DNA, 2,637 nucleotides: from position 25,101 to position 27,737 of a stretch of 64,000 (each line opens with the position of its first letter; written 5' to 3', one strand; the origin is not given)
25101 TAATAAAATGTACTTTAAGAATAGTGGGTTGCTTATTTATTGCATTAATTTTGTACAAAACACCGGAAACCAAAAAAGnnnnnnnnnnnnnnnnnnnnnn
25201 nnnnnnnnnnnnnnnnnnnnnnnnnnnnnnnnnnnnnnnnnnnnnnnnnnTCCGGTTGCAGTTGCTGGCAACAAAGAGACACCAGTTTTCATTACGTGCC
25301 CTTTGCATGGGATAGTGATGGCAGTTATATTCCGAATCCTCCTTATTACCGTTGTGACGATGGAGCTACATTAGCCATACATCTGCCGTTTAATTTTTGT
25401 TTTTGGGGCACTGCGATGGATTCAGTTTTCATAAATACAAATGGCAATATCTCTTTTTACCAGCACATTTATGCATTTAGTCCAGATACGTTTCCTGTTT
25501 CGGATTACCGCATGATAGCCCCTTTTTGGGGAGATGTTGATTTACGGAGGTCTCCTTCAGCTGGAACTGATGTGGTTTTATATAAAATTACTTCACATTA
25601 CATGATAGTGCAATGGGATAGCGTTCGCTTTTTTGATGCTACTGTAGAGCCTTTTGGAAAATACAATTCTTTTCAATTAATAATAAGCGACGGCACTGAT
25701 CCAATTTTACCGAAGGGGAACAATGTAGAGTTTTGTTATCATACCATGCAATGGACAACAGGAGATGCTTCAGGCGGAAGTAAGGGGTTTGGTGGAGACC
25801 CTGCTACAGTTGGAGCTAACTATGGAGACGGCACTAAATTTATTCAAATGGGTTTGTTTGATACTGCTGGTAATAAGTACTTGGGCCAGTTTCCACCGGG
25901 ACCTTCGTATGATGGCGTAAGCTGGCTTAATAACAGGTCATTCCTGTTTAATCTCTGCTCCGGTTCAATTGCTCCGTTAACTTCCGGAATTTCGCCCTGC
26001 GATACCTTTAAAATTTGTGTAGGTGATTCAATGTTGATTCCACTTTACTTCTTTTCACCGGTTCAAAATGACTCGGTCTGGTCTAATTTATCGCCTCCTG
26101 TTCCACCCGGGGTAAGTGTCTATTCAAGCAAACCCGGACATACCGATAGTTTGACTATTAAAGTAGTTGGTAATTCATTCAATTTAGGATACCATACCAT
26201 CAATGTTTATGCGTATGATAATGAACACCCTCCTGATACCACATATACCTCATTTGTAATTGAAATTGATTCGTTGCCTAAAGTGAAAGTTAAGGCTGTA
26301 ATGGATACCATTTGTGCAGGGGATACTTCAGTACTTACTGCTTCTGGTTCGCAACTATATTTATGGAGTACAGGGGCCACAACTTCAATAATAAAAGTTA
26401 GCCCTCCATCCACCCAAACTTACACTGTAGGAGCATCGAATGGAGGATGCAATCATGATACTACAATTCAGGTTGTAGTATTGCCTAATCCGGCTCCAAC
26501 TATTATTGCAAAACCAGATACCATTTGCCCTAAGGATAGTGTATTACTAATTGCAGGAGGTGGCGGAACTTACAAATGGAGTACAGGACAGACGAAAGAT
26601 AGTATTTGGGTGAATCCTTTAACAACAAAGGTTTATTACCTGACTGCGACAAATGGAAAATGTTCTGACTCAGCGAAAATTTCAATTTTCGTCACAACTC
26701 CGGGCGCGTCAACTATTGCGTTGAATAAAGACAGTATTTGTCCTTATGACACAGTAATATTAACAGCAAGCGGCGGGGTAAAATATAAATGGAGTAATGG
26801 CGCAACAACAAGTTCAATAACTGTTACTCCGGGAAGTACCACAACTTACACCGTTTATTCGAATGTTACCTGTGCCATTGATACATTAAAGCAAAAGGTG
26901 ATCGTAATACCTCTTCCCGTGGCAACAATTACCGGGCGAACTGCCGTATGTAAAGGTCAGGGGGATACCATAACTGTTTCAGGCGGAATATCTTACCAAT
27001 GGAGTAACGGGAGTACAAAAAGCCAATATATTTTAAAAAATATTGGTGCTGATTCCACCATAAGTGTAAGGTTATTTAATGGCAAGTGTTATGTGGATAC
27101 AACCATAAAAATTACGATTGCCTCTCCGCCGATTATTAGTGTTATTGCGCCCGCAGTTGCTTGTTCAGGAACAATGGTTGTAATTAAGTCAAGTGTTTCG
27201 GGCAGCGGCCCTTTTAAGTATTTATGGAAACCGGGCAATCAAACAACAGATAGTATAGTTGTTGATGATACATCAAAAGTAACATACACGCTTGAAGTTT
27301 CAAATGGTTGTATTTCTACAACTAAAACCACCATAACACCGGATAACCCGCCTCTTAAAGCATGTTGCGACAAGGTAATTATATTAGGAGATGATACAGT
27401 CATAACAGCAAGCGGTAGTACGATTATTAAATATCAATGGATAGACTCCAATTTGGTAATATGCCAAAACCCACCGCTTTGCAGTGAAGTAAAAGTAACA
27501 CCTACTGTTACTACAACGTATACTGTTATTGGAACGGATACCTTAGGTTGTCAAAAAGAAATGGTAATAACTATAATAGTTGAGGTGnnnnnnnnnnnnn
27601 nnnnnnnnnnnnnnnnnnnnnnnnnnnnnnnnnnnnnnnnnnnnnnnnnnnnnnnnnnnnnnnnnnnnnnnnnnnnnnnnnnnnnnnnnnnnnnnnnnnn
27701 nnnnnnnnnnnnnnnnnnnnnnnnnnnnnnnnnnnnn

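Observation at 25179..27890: Bacterial NIDO (nidogen) domain on a T9SS type B cargo protein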

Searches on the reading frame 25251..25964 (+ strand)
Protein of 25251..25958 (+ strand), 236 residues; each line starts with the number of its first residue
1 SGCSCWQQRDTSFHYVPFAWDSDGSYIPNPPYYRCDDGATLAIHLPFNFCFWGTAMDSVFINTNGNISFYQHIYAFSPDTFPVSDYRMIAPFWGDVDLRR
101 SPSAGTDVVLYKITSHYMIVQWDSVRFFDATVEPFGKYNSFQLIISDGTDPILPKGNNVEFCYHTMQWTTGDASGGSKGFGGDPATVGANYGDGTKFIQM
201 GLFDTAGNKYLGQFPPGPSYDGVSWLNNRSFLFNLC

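Call 35: find_related_loci(query=A2, collection=genome_contigs, flank=4000)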
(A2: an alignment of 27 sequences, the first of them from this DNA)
Query A2 (238 aa) in genome_contigs; peptide patterns used: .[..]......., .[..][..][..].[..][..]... (x = any residue, [..] = any of these).
599 stretches matched a pattern (row limit reached: there are more); 519 encode a relative of the query (tblastn E <= 1e-3); the best 80 are kept; 79 distinct loci.
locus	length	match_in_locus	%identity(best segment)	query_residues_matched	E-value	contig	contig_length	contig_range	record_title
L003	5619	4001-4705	62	1-237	4e-93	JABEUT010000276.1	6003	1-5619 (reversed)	MAG: Bacteroidia bacterium isolate MAG 11 k99_2768164, whole genome shotgun sequence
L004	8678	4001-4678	62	3-238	6e-88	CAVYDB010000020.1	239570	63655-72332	MAG: uncultured Bacteroidetes bacterium isolate MFD04540.bin.2.46 genome assembly, contig: contig_44412, whole genome sh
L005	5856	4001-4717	59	3-237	2e-87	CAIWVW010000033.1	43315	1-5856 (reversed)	MAG: uncultured Bacteroidetes bacterium isolate AM_bin-3948 genome assembly, contig: bin-3948:033/149, whole genome shot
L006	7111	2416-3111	63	3-236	4e-92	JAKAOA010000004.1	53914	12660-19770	MAG: Bacteroidetes bacterium isolate YF1.bin105 NODE_541_length_53914_cov_1.820979, whole genome shotgun sequence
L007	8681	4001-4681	54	3-236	7e-77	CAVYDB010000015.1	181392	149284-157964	MAG: uncultured Bacteroidetes bacterium isolate MFD04540.bin.2.46 genome assembly, contig: contig_33658, whole genome sh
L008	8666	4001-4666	54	3-237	2e-76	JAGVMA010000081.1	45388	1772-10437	MAG: Bacteroidia bacterium isolate SW_6 c_000000020719, whole genome shotgun sequence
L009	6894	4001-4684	54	1-237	1e-75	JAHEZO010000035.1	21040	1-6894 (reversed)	MAG: Flavobacteriales bacterium isolate nzgw153 NODE_2332_length_21041_cov_3.242400, whole genome shotgun sequence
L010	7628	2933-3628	53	1-237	1e-73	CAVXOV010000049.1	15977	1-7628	MAG: uncultured Candidatus Saccharibacteria bacterium isolate MFD04780.bin.2.40 genome assembly, contig: contig_23645, w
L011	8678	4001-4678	55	3-236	9e-73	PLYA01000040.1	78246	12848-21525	MAG: Bacteroidetes bacterium isolate palsa_968 73.20120700_P3D.322_contig_18567, whole genome shotgun sequence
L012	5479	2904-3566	51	1-237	3e-71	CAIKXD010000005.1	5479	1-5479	MAG: uncultured Bacteroidetes bacterium isolate Loclat_bin-03925 genome assembly, contig: bin-03925:005/390, whole genom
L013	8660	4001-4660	52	1-229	7e-71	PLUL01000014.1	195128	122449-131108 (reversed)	MAG: Bacteroidetes bacterium isolate palsa_971 73.20120700_P3D.99_contig_2240, whole genome shotgun sequence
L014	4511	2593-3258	52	2-236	4e-71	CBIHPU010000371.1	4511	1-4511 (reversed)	MAG TPA_asm: uncultured bacterium isolate SRR18156185_binner23_Refined_7 genome assembly, contig: ERZ27336837.3117, whol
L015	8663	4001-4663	51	1-237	5e-71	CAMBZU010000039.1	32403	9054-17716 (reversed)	MAG: Chitinophaga pinensis isolate MiH-14oct19-135 genome assembly, contig: MiH-14oct19-C2474, whole genome shotgun sequ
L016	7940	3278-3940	50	1-237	3e-70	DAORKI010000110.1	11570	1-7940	MAG TPA_asm: Bacteroidia bacterium isolate AMR_MDS_5529 NODE_1588_length_11570_cov_12.450456, whole genome shotgun seque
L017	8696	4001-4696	53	3-236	2e-69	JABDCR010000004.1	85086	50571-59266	MAG: Bacteroidetes bacterium isolate BWMinHeated_Nextera92_MAG1 3300020830.a:Ga0207160_1007, whole genome shotgun sequen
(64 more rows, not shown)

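Call 39: search_protein_representatives(protein=window:25251-25958:+)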
Query: 236 residues. Proteins with E-value up to 0.001 (for the whole library): 4310; up to 1e-10: 2376; up to 1e-30: 555. The best 150 are listed.
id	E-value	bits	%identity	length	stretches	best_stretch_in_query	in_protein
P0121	1.6e-89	316.2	68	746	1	2-236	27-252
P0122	1.8e-88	312.8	65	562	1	2-236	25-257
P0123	1.3e-86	306.7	61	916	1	3-236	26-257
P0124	1.3e-85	303.4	61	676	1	2-236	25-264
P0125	4.3e-82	291.9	61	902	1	2-236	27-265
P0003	1.2e-79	283.9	65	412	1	21-236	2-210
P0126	5.1e-79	281.8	63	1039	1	2-236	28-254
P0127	2.2e-73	263.4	61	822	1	1-236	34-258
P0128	7.3e-73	261.6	58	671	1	2-236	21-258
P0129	3.1e-71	256.3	59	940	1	2-236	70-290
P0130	5.8e-71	255.4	57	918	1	1-236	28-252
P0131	7.9e-69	248.4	56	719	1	2-236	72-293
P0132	1.5e-68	247.5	57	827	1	2-236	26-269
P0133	1.7e-67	244.0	58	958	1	45-236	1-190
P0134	2.2e-67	243.7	58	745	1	2-236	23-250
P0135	1.5e-66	240.9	59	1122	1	2-236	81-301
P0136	4.8e-66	239.3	54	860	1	1-236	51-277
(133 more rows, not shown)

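Call 40: search_protein_families(library=pfam, proteins=[P0121, P0123, P0125, P0126, P0127, P0129, P0130, P0132, P0135, P0136], max_evalue=0.001)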
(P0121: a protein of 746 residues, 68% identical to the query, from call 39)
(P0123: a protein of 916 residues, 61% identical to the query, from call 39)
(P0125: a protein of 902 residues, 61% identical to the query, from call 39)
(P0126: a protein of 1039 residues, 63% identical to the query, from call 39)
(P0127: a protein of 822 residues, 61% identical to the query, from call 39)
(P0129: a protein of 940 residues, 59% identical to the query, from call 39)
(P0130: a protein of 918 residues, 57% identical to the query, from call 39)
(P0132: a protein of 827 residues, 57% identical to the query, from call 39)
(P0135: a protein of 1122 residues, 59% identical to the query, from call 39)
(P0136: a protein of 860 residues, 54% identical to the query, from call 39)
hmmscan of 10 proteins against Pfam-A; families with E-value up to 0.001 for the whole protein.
P0121 (746 aa): 2 families
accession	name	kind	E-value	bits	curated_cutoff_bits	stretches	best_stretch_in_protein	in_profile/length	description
PF06119.19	NIDO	-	1.2e-20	74.7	25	2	134-214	80-155/186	Nidogen-like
PF13585.12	CHU_C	-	1.3e-17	64.1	27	1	655-744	2-86/86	CHU_C Type IX secretion signal domain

P0123 (916 aa): 5 families
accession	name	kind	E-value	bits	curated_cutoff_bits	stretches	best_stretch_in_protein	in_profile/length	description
PF06119.19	NIDO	-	3.1e-22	79.9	25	2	83-134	2-51/186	Nidogen-like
PF13585.12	CHU_C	-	2.7e-13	50.3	27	1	830-914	2-86/86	CHU_C Type IX secretion signal domain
PF18911.6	PKD_4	-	2.3e-10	40.8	27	1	454-516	17-80/85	PKD domain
PF19081.6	Ig_7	-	2.5e-09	37.7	27.3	1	753-822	8-80/84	Ig-like domain CHU_C associated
PF00801.26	PKD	-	3.1e-08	33.9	23.5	1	452-512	12-72/80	PKD domain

P0125 (902 aa): 2 families
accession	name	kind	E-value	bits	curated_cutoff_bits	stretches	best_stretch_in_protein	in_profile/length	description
PF06119.19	NIDO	-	8.9e-20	71.9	25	1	79-227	1-155/186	Nidogen-like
PF13585.12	CHU_C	-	5.8e-17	62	27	1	813-900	2-86/86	CHU_C Type IX secretion signal domain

P0126 (1039 aa): 2 families
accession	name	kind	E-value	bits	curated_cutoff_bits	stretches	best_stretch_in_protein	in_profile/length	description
PF06119.19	NIDO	-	8.4e-23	81.8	25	2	77-128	2-51/186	Nidogen-like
PF13585.12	CHU_C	-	3.7e-22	78.7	27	1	948-1033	2-86/86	CHU_C Type IX secretion signal domain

P0127 (822 aa): 2 families
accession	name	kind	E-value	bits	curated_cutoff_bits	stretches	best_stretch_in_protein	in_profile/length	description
PF06119.19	NIDO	-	4.3e-21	76.2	25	2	86-137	2-51/186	Nidogen-like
PF13585.12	CHU_C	-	5.7e-18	65.3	27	1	734-818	3-86/86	CHU_C Type IX secretion signal domain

P0129 (940 aa): 6 families
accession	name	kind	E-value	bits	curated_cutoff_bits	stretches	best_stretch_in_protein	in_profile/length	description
PF06119.19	NIDO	-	1.3e-25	91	25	2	177-254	81-154/186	Nidogen-like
PF13585.12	CHU_C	-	5.8e-23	81.3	27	1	862-937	2-85/86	CHU_C Type IX secretion signal domain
PF18911.6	PKD_4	-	6.9e-16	58.5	27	1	777-848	6-76/85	PKD domain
PF19081.6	Ig_7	-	7.7e-12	45.8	27.3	1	705-771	8-80/84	Ig-like domain CHU_C associated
PF00801.26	PKD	-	2.5e-09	37.4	23.5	1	789-840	13-65/80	PKD domain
PF22352.2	K319L-like_PKD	-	7.6e-05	23.1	27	0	476-544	1-84/84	K319L-like, PKD domain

P0130 (918 aa): 5 families
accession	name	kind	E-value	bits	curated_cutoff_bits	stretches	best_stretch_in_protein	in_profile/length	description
PF06119.19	NIDO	-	3.5e-25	89.5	25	2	139-218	81-156/186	Nidogen-like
PF13585.12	CHU_C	-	4.8e-18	65.5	27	1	833-908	3-80/86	CHU_C Type IX secretion signal domain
PF19081.6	Ig_7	-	5.8e-15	55.8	27.3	0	598-664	9-83/84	Ig-like domain CHU_C associated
PF00801.26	PKD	-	2.7e-06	27.7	23.5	1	779-818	32-73/80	PKD domain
PF18911.6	PKD_4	-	6.8e-06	26.5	27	1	775-818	33-76/85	PKD domain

P0132 (827 aa): 4 families
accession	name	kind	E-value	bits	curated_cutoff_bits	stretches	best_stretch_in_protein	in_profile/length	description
PF13585.12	CHU_C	-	6.4e-23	81.1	27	1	741-825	2-86/86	CHU_C Type IX secretion signal domain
PF06119.19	NIDO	-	4.2e-17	63.2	25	1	75-233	1-157/186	Nidogen-like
PF13860.13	FlgD_ig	-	0.00026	21.4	27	1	762-811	20-76/79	FlgD Ig-like domain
PF19081.6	Ig_7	-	0.00029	21.5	27.3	0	521-589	4-84/84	Ig-like domain CHU_C associated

P0135 (1122 aa): 5 families
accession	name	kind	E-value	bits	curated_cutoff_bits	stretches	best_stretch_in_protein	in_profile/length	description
PF06119.19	NIDO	-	1.3e-21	77.9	25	2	130-181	2-51/186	Nidogen-like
PF13585.12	CHU_C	-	1.6e-14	54.2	27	1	1035-1118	3-85/86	CHU_C Type IX secretion signal domain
PF19081.6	Ig_7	-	8.1e-14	52.1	27.3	0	796-869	4-81/84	Ig-like domain CHU_C associated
PF13573.12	SprB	-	8.3e-09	35.4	28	1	878-911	3-36/37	SprB repeat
PF22352.2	K319L-like_PKD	-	0.00028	21.3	27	0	491-561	1-84/84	K319L-like, PKD domain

P0136 (860 aa): 6 families
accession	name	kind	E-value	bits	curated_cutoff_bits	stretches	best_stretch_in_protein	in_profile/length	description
PF06119.19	NIDO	-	4.9e-22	79.3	25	2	165-243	82-156/186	Nidogen-like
PF13573.12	SprB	-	1.2e-19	70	28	3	461-496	1-36/37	SprB repeat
PF13585.12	CHU_C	-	5.3e-13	49.3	27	1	775-854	3-82/86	CHU_C Type IX secretion signal domain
PF18911.6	PKD_4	-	1.9e-11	44.3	27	1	708-761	28-79/85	PKD domain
PF23585.1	DUF7137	-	5e-07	30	27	0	611-673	39-102/137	Domain of unknown function (DUF7137)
PF00801.26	PKD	-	1.3e-06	28.7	23.5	1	695-755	15-70/80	PKD domain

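Call 50: search_protein_families(library=pfam, alignment_id=A3, max_evalue=0.001)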
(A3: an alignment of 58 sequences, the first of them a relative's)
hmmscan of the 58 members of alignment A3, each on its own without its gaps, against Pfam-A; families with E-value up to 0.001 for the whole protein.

A. member 1, P0121 (746 aa): 2 families
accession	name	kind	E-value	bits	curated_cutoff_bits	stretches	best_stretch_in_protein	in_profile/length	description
PF06119.19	NIDO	-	1.2e-20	74.7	25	2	134-214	80-155/186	Nidogen-like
PF13585.12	CHU_C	-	1.3e-17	64.1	27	1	655-744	2-86/86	CHU_C Type IX secretion signal domain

B. families by the number of members that match (of 58 scanned): 17 families
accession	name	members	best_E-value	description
PF06119.19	NIDO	58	7e-44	Nidogen-like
PF13585.12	CHU_C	39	1e-25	CHU_C Type IX secretion signal domain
PF18911.6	PKD_4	30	7e-62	PKD domain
PF00801.26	PKD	25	1.2e-38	PKD domain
PF18962.6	Por_Secre_tail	13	2.4e-17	Secretion system C-terminal sorting domain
PF13573.12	SprB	11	9.8e-72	SprB repeat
PF19081.6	Ig_7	10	5.8e-15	Ig-like domain CHU_C associated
PF22352.2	K319L-like_PKD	5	5.3e-09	K319L-like, PKD domain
PF06832.18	BiPBP_C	3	9.6e-09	Penicillin-Binding Protein C-terminus Family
PF23585.1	DUF7137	3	5e-07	Domain of unknown function (DUF7137)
PF13860.13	FlgD_ig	3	6.7e-05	FlgD Ig-like domain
PF07495.19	Y_Y_Y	2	0.00079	Y_Y_Y domain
PF18981.6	InlK_D3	1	6.6e-09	Internalin K domain (D3/D4)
PF24527.1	Ig-like_Pom152_9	1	6.7e-08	Nucleoporin pom152-like, ninth immunoglobulin-like domain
PF08329.16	ChitinaseA_N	1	1.6e-05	Chitinase A, N-terminal domain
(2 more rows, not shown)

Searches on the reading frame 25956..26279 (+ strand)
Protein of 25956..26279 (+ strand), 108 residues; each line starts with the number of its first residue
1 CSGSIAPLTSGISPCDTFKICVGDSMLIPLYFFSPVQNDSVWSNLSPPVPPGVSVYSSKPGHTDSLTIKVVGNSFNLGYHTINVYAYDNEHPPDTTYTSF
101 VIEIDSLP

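Call 17: search_protein_families(library=pfam, proteins=[window:25956-26279:+], max_evalue=10)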
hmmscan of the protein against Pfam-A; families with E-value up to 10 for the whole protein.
seq(108 aa): 0 families

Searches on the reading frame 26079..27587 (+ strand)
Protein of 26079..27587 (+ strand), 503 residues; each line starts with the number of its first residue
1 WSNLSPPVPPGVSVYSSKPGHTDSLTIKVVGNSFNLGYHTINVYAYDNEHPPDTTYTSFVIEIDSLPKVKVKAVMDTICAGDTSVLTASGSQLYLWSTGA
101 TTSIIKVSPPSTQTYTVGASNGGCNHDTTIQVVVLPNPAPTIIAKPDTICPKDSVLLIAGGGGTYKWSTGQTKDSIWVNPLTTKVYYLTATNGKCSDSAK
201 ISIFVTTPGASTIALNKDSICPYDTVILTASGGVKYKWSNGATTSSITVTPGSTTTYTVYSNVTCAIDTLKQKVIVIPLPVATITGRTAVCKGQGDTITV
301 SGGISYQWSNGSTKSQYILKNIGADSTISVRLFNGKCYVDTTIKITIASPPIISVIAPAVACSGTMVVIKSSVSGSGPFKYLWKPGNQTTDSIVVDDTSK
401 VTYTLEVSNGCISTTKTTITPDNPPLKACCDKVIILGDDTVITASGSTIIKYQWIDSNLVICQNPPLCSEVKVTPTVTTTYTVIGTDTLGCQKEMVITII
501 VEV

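Call 6: search_protein_families(library=pfam, proteins=[window:26079-27587:+], max_evalue=10)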
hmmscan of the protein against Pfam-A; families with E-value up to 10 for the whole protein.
window:26079-27587:+ (503 aa): 3 families
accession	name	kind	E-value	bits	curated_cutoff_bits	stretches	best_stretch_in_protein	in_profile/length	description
PF11869.14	DUF3389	-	0.0045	17.6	25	0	426-449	29-52/75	Protein of unknown function (DUF3389)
PF12690.13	BsuPI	-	0.12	12.8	22.9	1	196-257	11-76/101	Intracellular proteinase inhibitor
PF24442.1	DUF7561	-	0.56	10.6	27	1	289-316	4-31/65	Family of unknown function (DUF7561)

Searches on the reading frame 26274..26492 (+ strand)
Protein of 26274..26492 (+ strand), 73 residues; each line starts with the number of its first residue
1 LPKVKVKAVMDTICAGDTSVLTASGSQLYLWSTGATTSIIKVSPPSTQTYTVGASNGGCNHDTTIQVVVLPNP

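Call 17: search_protein_families(library=pfam, proteins=[window:26274-26492:+], max_evalue=10)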
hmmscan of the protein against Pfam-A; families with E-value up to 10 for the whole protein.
seq(73 aa): 2 families
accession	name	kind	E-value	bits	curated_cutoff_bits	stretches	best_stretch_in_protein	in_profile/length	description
PF19081.6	Ig_7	-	0.00049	20.8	27.3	1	5-71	4-84/84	Ig-like domain CHU_C associated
PF03321.19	GH3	-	0.21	11.2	23.6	1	6-50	59-103/304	GH3 family N-terminal domain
